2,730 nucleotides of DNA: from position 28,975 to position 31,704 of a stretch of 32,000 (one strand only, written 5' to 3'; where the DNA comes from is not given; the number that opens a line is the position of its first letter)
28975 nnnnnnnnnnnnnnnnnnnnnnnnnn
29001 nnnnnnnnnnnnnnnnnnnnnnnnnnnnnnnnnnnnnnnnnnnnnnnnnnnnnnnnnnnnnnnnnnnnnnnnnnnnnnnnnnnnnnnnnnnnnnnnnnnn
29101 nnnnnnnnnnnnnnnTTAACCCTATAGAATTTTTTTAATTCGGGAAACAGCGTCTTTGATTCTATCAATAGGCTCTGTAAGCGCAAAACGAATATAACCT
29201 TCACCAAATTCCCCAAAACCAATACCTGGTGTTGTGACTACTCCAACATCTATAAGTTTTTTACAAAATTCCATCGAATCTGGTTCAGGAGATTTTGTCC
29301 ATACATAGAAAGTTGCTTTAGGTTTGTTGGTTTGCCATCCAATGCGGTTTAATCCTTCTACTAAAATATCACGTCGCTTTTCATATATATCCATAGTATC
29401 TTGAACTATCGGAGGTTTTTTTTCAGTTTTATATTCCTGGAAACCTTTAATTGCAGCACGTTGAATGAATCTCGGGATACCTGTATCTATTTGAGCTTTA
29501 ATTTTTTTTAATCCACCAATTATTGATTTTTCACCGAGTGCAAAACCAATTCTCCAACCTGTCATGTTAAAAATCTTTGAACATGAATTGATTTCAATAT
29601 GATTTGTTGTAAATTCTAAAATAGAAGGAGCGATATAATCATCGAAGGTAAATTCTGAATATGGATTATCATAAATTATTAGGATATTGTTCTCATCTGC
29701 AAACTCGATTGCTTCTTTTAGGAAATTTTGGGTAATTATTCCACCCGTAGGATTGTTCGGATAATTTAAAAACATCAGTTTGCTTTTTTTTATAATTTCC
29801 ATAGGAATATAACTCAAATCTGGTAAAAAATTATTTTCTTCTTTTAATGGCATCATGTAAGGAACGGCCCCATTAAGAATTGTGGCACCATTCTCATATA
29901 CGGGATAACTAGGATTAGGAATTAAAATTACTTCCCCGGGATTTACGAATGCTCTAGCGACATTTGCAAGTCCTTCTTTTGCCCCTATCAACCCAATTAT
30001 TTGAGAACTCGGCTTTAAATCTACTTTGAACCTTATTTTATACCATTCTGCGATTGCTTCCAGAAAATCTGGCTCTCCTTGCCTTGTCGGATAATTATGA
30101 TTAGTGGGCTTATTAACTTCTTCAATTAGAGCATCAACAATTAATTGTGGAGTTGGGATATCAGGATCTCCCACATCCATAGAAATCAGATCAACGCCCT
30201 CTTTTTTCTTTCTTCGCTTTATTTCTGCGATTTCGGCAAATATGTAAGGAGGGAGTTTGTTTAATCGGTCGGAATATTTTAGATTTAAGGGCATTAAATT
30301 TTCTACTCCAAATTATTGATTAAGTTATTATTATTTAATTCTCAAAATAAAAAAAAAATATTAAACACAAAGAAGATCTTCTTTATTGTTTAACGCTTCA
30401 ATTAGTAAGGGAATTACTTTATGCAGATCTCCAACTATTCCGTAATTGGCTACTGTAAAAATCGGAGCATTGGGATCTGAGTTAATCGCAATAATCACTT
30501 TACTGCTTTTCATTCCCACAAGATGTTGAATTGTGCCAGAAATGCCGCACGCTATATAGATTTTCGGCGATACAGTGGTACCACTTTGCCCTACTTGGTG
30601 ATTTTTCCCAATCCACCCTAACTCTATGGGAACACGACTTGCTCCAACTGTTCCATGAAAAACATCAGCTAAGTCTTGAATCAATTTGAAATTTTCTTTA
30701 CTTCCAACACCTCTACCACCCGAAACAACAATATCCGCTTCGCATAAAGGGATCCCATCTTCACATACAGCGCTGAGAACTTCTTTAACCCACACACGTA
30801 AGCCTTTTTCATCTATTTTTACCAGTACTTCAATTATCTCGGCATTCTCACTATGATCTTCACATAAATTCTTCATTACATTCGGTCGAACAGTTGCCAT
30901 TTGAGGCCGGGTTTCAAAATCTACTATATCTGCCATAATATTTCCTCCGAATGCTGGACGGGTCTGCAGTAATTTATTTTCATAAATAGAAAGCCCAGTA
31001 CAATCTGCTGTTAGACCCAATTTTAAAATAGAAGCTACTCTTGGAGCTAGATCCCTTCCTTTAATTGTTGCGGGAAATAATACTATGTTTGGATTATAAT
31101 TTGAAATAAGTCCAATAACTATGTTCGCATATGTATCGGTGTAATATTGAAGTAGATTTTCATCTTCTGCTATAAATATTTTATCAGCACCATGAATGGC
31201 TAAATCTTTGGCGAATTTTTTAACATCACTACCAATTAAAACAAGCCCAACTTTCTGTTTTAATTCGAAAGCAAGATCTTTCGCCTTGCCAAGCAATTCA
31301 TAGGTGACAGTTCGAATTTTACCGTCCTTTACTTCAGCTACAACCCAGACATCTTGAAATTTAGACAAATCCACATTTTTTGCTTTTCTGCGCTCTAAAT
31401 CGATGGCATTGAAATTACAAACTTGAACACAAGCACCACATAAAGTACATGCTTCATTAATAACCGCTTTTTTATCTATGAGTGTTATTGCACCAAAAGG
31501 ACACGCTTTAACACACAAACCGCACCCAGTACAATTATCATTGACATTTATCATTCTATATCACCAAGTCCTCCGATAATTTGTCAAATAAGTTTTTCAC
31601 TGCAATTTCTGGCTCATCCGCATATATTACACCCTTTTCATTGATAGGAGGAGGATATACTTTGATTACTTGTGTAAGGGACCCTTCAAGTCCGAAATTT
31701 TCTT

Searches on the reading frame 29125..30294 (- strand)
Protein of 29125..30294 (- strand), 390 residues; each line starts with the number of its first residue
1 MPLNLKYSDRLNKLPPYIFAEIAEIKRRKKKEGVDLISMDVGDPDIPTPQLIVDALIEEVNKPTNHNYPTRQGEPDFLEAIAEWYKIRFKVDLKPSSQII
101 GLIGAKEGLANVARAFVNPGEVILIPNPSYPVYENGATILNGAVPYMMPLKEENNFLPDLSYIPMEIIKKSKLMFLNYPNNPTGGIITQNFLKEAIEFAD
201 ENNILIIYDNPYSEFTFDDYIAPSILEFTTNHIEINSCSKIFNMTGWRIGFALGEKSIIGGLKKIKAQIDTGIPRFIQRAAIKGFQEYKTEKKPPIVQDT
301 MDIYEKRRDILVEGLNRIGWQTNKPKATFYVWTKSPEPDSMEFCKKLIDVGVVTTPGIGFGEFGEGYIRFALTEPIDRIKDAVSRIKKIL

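Call 24: search_protein_families(library=pfam, proteins=[window:29125-30294:-], max_evalue=0.001)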
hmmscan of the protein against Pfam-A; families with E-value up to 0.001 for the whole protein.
window:29125-30294:- (390 aa): 1 family
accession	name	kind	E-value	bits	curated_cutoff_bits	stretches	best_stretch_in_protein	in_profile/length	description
PF00155.27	Aminotran_1_2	-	6.7e-61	206.9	19.7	1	35-386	2-361/361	Aminotransferase class I and II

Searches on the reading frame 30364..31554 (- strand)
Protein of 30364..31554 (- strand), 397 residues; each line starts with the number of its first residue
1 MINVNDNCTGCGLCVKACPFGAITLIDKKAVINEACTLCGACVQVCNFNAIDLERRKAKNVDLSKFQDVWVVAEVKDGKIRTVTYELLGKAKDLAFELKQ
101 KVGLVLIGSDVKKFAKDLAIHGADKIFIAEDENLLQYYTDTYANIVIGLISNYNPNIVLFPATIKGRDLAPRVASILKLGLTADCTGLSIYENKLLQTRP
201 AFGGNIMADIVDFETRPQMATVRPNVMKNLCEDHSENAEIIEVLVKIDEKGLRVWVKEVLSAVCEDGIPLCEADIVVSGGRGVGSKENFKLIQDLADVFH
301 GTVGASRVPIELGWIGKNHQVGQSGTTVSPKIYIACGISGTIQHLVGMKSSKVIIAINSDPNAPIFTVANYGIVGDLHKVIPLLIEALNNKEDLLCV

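Call 24: search_protein_families(library=pfam, proteins=[window:30364-31554:-], max_evalue=0.001)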
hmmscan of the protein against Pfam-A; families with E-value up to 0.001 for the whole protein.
window:30364-31554:- (397 aa): 15 families
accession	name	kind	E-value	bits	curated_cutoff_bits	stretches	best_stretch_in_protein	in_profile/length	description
PF01012.27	ETF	-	1.2e-43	149.5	26.7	1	69-244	1-177/181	Electron transfer flavoprotein domain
PF00766.25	ETF_alpha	-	4.4e-35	119.9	27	1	270-349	2-81/81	Electron transfer flavoprotein FAD-binding domain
PF00037.32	Fer4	-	2e-13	50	21.1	2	6-24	6-24/24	4Fe-4S binding domain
PF12838.12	Fer4_7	-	6.3e-10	39.8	27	1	7-50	1-52/52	4Fe-4S dicluster domain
PF12837.12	Fer4_6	-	1.1e-09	38.2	25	1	6-23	7-24/24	4Fe-4S binding domain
PF12797.12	Fer4_2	-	1.3e-09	37.9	24.5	1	5-20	7-22/22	4Fe-4S binding domain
PF13187.11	Fer4_9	-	5.9e-09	36.3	27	1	7-51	1-52/52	4Fe-4S dicluster domain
PF13237.11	Fer4_10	-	1.9e-08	34.5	25.5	1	2-46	3-52/53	4Fe-4S dicluster domain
PF13484.11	Fer4_16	-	2.3e-08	35.1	30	0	7-26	1-20/66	4Fe-4S double cluster binding domain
PF12800.12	Fer4_4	-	1.5e-07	31.5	24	1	6-21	2-17/17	4Fe-4S binding domain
PF14697.11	Fer4_21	-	4e-07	30.5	35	1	5-52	5-58/59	4Fe-4S dicluster domain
PF12798.12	Fer4_3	-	9.6e-07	29.6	27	1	8-22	1-15/15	4Fe-4S binding domain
PF25160.1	LdpA_Fe-S-bd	-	2.3e-06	27.7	27.6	0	4-25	24-45/49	LdpA Fe-S cluster-binding domain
PF13534.11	Fer4_17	-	2.8e-05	25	22.2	0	7-32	1-26/61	4Fe-4S dicluster domain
PF13183.11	Fer4_8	-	0.00021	22.2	27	0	35-48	53-66/68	4Fe-4S dicluster domain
